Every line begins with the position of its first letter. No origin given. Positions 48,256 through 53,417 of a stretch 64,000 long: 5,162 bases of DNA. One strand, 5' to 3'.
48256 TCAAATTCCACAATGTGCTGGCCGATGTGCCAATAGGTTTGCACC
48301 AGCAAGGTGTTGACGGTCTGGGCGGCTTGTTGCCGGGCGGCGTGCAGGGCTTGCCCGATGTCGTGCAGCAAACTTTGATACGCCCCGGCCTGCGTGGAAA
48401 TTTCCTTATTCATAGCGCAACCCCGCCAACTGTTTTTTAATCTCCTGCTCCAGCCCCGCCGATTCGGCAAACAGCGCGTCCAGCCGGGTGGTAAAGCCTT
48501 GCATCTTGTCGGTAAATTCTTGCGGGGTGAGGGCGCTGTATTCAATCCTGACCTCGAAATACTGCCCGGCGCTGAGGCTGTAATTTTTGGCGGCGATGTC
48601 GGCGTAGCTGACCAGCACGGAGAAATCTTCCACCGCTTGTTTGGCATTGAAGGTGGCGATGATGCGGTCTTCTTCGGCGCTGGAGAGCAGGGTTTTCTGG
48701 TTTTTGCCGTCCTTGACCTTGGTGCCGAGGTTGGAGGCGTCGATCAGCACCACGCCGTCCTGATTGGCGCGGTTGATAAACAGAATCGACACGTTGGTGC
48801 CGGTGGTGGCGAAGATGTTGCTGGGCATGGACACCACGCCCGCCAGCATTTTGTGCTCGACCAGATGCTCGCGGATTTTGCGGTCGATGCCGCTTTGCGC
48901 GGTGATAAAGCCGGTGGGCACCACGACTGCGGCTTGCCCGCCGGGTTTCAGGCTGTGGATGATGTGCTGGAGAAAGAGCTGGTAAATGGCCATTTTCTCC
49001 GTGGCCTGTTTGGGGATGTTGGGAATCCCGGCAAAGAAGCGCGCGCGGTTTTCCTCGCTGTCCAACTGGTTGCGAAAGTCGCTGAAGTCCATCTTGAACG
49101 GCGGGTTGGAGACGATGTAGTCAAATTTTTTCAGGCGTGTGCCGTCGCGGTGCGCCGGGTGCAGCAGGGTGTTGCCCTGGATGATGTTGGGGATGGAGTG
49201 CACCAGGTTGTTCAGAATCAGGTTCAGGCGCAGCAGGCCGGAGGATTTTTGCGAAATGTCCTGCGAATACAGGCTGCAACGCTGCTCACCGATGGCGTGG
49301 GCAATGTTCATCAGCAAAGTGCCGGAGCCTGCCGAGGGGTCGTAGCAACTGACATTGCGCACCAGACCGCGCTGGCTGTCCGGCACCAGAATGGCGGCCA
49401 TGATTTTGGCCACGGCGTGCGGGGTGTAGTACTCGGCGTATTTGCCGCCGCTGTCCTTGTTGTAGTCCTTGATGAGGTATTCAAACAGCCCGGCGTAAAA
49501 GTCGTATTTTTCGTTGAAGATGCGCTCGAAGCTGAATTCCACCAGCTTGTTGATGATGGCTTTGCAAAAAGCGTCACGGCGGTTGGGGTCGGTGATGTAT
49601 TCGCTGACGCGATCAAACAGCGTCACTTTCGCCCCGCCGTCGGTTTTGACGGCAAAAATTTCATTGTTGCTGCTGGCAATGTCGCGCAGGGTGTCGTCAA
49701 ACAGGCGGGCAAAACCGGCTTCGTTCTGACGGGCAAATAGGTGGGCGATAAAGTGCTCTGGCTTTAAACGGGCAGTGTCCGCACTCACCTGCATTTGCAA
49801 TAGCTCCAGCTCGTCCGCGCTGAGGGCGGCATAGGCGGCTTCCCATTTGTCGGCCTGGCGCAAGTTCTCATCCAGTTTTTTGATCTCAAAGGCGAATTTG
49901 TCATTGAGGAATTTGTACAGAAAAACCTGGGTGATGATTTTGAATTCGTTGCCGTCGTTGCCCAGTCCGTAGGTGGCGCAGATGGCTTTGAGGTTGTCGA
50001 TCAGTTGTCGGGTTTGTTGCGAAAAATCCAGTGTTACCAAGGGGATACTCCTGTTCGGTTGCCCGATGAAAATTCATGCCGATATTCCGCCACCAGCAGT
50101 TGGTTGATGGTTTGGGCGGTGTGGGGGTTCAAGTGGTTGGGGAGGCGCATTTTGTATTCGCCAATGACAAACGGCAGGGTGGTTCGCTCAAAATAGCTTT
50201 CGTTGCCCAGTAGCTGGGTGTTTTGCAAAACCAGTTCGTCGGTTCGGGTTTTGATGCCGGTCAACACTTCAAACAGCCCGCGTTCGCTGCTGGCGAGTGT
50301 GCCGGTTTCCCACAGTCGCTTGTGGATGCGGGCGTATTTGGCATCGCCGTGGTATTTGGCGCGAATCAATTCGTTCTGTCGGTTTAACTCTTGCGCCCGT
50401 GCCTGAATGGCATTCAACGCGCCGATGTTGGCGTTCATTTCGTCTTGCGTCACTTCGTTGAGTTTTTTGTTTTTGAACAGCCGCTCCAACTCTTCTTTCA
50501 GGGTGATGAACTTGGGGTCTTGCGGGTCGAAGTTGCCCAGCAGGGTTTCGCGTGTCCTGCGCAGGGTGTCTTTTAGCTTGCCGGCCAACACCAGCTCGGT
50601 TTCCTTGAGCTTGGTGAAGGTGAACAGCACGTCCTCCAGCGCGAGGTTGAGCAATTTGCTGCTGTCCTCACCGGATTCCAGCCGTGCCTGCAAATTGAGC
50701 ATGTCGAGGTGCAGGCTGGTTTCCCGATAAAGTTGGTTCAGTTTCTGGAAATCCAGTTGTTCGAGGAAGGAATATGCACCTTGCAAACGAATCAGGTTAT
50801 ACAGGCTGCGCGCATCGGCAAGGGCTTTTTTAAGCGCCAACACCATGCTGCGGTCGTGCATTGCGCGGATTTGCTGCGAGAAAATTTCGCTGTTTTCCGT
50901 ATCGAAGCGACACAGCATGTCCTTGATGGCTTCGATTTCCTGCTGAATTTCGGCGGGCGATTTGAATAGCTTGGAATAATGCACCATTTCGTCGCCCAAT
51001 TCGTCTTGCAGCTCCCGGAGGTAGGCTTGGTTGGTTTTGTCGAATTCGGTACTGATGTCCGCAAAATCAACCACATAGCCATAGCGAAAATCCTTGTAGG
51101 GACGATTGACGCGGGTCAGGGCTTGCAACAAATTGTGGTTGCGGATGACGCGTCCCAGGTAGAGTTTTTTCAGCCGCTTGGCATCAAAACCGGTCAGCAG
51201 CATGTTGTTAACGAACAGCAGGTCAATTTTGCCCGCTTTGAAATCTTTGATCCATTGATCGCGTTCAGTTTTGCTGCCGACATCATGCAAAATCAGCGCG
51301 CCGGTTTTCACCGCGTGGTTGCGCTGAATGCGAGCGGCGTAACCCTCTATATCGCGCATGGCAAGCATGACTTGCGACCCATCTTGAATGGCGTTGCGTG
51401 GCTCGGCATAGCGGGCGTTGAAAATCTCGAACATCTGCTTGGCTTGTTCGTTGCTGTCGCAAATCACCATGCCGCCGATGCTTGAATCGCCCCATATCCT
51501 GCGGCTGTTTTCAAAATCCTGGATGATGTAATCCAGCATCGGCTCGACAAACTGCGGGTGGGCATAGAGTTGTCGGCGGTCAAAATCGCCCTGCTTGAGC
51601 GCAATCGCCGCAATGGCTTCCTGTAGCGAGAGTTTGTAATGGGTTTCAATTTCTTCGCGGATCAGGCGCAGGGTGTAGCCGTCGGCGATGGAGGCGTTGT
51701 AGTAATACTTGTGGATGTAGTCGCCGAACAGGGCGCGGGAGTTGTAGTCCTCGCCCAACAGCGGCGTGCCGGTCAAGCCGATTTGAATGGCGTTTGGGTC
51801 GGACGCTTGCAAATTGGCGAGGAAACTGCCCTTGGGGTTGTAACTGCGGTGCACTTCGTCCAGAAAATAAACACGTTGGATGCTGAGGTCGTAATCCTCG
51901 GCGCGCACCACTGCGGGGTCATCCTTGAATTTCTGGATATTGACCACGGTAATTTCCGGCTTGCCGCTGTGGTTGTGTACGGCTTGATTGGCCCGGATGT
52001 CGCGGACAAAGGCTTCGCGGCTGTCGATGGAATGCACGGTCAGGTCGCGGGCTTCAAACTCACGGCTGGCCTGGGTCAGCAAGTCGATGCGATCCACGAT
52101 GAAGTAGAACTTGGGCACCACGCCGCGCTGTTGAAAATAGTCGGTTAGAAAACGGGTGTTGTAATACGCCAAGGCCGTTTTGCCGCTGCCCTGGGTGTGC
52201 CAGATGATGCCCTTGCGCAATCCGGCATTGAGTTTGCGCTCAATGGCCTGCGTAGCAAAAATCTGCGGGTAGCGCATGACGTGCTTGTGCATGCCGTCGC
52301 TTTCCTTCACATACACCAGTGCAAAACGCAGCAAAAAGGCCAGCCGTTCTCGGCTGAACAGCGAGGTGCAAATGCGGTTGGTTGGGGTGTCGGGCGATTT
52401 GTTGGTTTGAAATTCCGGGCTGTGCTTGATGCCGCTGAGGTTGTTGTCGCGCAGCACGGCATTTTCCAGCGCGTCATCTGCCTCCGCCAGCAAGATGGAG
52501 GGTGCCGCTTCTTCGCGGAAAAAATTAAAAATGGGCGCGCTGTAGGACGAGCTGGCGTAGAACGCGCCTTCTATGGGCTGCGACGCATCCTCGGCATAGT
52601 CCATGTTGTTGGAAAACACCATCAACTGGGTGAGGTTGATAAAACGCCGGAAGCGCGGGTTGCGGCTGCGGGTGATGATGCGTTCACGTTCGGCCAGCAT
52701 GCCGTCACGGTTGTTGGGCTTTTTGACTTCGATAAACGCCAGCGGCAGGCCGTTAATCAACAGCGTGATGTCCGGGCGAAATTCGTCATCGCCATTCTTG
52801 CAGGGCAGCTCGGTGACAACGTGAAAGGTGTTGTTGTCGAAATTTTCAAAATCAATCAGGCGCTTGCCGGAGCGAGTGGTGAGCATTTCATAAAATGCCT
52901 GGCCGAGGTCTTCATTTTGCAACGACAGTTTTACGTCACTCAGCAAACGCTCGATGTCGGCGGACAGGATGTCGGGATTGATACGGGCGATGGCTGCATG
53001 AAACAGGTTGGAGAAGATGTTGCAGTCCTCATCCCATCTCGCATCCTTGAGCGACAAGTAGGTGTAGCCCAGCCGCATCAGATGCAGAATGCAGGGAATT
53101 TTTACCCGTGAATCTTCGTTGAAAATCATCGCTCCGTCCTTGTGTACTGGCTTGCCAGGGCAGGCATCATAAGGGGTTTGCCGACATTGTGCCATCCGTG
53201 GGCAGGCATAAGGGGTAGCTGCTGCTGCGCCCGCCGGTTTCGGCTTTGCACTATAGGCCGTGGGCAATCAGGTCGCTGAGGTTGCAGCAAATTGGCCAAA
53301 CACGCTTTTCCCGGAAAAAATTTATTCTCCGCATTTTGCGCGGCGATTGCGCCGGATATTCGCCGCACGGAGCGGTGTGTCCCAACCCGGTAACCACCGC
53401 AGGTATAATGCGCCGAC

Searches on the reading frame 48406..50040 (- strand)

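Call 8: search_protein_families(library=pfam, proteins=[window:48406-50040:-])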
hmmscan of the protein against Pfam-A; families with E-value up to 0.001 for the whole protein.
window:48406-50040:- (544 aa): 3 families
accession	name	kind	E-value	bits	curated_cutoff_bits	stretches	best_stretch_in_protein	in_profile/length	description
PF02384.22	N6_Mtase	-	9.2e-62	209.6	20.4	1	179-497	3-305/311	N-6 DNA Methylase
PF07669.17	Eco57I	-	1.4e-09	38.7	25.3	1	302-410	71-171/171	Eco57I restriction-modification methylase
PF05175.20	MTS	-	0.00033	20.8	23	0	233-318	36-111/170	Methyltransferase small domain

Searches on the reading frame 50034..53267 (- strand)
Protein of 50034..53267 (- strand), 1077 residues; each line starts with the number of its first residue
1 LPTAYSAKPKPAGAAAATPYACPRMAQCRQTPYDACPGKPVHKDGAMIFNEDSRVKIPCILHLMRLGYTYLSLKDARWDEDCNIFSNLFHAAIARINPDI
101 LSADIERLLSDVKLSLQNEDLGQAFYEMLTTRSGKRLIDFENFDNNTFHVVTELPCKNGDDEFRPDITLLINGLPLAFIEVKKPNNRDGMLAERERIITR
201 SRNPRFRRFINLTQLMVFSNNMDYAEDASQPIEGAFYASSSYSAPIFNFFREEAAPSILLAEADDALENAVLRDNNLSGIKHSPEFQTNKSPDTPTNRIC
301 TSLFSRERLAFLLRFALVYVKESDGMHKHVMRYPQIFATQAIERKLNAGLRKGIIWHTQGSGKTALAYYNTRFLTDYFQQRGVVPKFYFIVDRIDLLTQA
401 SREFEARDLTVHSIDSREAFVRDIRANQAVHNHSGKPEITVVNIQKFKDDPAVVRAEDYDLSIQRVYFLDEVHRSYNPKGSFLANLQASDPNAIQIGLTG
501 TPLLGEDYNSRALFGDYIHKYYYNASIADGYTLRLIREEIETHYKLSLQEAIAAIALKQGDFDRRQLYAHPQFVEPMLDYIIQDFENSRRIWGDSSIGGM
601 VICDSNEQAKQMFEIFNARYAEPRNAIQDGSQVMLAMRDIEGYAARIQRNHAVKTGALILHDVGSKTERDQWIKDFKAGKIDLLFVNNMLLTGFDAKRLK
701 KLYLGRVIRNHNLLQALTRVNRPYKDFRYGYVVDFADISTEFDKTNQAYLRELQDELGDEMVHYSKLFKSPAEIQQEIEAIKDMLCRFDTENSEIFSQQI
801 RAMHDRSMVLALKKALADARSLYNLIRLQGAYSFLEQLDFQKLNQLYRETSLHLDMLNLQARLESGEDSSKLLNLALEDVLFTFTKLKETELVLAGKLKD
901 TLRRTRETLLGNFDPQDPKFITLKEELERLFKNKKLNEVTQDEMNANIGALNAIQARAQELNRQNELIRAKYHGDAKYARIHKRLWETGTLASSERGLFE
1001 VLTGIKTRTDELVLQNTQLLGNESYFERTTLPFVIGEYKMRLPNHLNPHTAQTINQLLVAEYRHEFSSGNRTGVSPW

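Call 8: search_protein_families(library=pfam, proteins=[window:50034-53267:-])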
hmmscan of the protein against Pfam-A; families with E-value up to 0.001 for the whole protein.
window:50034-53267:- (1077 aa): 4 families
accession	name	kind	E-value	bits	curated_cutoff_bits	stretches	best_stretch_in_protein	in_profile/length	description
PF18766.7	SWI2_SNF2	-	3.9e-38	131.7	26.7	1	335-549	2-202/221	SWI2/SNF2 ATPase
PF04313.20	HSDR_N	-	1.5e-27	97.2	25.1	1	49-224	2-187/198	Type I restriction enzyme R protein N terminus (HSDR_N)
PF04851.21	ResIII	-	8e-22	78.3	22.5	1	329-502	2-162/164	Type III restriction enzyme, res subunit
PF22679.2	T1R_D3-like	-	1.3e-18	68.4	27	1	629-736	55-157/158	Type I restriction enzyme subunit R domain 3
